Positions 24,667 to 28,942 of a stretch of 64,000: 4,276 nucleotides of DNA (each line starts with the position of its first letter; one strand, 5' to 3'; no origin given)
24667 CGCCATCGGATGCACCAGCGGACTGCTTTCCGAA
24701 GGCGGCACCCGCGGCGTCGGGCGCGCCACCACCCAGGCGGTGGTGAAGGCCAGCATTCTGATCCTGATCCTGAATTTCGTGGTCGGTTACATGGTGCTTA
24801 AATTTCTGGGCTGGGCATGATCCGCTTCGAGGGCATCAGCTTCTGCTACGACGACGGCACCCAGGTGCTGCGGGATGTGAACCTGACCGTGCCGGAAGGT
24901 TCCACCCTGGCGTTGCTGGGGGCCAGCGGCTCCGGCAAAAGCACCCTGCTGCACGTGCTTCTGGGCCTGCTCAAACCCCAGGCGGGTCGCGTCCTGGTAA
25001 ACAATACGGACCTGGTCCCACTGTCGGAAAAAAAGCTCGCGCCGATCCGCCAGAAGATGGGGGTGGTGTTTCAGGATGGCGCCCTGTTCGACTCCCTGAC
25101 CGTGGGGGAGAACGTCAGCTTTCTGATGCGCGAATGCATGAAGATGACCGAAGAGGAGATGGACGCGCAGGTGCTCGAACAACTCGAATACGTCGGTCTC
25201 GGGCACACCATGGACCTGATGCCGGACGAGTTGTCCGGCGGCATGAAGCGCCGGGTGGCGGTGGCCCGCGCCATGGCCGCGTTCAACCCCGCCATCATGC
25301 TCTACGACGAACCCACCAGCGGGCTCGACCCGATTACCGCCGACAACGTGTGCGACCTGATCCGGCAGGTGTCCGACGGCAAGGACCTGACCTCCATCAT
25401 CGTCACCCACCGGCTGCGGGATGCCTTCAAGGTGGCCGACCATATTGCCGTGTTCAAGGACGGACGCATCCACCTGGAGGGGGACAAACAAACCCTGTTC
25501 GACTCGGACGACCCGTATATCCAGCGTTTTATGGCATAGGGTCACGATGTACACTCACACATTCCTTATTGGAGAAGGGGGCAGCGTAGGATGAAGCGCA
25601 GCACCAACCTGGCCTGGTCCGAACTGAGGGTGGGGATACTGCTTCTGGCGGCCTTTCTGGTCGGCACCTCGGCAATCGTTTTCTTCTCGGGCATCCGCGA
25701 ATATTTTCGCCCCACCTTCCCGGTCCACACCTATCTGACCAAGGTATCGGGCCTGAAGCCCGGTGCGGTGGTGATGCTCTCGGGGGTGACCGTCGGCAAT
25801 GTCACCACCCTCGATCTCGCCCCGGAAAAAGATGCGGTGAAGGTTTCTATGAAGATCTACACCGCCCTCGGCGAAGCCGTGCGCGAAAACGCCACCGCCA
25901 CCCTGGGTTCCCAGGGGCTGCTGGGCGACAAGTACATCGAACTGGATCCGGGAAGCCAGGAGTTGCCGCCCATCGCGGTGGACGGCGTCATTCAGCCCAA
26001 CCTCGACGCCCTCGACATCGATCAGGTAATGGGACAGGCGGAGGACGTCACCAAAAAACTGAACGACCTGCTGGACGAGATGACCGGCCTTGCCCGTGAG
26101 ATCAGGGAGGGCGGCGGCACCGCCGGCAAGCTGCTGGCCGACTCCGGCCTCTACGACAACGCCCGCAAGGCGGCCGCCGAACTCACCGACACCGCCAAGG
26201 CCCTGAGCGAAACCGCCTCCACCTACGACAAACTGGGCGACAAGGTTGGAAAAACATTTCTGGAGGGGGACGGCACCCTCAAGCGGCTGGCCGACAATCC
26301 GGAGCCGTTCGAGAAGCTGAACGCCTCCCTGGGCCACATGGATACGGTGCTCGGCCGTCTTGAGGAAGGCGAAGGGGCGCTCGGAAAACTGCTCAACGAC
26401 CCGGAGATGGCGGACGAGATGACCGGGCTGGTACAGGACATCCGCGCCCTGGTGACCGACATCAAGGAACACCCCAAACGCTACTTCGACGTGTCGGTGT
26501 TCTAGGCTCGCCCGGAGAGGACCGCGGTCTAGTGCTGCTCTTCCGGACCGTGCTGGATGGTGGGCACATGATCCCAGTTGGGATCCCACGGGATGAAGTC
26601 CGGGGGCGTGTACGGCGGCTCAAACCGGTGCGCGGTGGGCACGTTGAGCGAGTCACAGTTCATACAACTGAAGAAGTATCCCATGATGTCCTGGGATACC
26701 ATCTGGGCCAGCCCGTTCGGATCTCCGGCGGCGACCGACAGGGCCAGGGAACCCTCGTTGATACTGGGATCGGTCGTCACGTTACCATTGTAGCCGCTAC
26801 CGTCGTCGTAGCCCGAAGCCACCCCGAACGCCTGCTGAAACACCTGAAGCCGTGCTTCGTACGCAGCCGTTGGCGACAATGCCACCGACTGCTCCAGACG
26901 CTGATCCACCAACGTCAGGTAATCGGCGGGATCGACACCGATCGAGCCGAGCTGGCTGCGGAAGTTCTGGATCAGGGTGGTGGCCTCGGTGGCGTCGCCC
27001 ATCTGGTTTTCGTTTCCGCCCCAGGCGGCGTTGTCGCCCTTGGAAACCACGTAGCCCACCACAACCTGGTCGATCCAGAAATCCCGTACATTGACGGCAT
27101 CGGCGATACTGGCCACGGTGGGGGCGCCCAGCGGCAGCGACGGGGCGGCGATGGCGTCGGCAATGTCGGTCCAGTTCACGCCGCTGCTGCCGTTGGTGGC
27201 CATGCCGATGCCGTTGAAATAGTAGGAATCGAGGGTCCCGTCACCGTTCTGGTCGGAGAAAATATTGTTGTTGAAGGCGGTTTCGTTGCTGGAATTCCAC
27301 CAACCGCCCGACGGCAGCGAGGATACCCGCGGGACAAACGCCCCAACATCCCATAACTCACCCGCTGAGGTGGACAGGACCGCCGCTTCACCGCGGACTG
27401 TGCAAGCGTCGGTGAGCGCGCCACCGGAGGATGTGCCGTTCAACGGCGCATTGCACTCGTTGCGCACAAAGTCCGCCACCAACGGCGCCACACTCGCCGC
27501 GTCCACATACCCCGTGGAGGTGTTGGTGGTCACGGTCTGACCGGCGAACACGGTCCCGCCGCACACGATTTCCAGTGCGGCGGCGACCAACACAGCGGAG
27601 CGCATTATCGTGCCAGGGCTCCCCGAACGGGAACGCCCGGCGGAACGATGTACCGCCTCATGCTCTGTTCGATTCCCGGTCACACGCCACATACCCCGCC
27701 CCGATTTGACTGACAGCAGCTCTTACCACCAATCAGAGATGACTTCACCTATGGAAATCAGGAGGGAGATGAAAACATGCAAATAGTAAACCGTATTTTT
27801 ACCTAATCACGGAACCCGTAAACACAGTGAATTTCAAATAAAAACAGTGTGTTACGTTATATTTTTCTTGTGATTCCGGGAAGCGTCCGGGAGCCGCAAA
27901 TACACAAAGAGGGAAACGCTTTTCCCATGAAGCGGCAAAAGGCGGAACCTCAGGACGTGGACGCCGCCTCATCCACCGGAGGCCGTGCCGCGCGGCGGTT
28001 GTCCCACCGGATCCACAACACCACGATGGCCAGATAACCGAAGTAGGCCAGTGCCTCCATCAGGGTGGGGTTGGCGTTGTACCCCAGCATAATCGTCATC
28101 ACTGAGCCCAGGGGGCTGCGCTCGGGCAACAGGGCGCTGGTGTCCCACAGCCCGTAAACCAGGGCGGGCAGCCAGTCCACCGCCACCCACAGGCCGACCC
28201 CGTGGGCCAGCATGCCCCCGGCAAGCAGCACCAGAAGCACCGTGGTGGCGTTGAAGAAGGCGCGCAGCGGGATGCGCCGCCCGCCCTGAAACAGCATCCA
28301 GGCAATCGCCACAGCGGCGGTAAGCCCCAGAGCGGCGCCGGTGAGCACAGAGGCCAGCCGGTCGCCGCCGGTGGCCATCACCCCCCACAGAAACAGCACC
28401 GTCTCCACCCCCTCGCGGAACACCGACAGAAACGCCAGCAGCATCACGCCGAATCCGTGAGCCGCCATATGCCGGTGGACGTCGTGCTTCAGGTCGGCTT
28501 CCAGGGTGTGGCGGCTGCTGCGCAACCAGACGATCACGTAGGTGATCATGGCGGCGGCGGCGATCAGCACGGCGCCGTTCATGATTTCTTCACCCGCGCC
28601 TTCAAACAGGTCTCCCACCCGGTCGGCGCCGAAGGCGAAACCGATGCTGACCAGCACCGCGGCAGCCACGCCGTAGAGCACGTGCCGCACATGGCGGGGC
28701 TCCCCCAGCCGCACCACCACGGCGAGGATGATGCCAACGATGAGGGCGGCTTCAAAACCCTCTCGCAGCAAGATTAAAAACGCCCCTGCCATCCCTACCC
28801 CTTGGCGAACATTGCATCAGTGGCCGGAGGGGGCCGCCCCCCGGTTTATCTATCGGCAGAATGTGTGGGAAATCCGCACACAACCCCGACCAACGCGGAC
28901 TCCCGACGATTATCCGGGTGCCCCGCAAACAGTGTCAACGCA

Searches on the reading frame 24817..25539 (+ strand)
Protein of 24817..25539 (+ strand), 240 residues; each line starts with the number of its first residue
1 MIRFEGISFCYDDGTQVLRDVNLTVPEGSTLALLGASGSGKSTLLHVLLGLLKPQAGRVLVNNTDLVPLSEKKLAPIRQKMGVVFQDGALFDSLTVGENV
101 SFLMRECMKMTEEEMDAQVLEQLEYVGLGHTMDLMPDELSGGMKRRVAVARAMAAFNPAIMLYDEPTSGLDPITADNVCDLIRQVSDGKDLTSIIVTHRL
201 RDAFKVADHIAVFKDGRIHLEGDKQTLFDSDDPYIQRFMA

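Call 9: search_protein_families(library=pfam, proteins=[window:24817-25539:+], max_evalue=0.001)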
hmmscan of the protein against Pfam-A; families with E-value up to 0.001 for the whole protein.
window:24817-25539:+ (240 aa): 4 families
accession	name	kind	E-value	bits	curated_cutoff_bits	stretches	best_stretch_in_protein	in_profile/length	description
PF00005.33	ABC_tran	-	1.5e-34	119.9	25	1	18-168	1-137/137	ABC transporter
PF02463.25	SMC_N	-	8.9e-08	32.3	40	1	30-213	26-212/220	RecF/RecN/SMC N terminal domain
PF13304.12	AAA_21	-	1.5e-06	28.9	27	0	32-53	3-24/304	AAA domain, putative AbiEii toxin, Type IV TA system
PF13555.12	AAA_29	-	4.1e-05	23.7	27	1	25-59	19-52/61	P-loop containing region of AAA domain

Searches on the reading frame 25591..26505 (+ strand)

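Call 9: search_protein_families(library=pfam, proteins=[window:25591-26505:+], max_evalue=0.001)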
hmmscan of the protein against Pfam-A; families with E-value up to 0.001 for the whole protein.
window:25591-26505:+ (304 aa): 1 family
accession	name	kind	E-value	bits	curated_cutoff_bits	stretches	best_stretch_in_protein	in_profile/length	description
PF02470.25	MlaD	-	9.7e-20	71.1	25.1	1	44-121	4-81/81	MlaD protein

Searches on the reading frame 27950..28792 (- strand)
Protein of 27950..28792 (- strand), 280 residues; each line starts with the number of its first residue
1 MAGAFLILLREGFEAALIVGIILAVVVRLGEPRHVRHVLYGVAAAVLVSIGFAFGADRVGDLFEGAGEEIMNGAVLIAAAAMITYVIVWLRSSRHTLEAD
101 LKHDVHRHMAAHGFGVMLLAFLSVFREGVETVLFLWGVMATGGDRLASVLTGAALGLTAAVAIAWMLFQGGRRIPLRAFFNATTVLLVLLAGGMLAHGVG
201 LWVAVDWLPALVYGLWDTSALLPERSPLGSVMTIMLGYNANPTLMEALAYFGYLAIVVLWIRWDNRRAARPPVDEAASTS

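Call 9: search_protein_families(library=pfam, proteins=[window:27950-28792:-], max_evalue=0.001)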
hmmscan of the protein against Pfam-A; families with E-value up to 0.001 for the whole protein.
window:27950-28792:- (280 aa): 1 family
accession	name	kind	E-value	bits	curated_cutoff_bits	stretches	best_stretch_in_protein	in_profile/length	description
PF03239.20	FTR1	-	2.4e-45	155.5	25.3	1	2-259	2-268/284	Iron permease FTR1 family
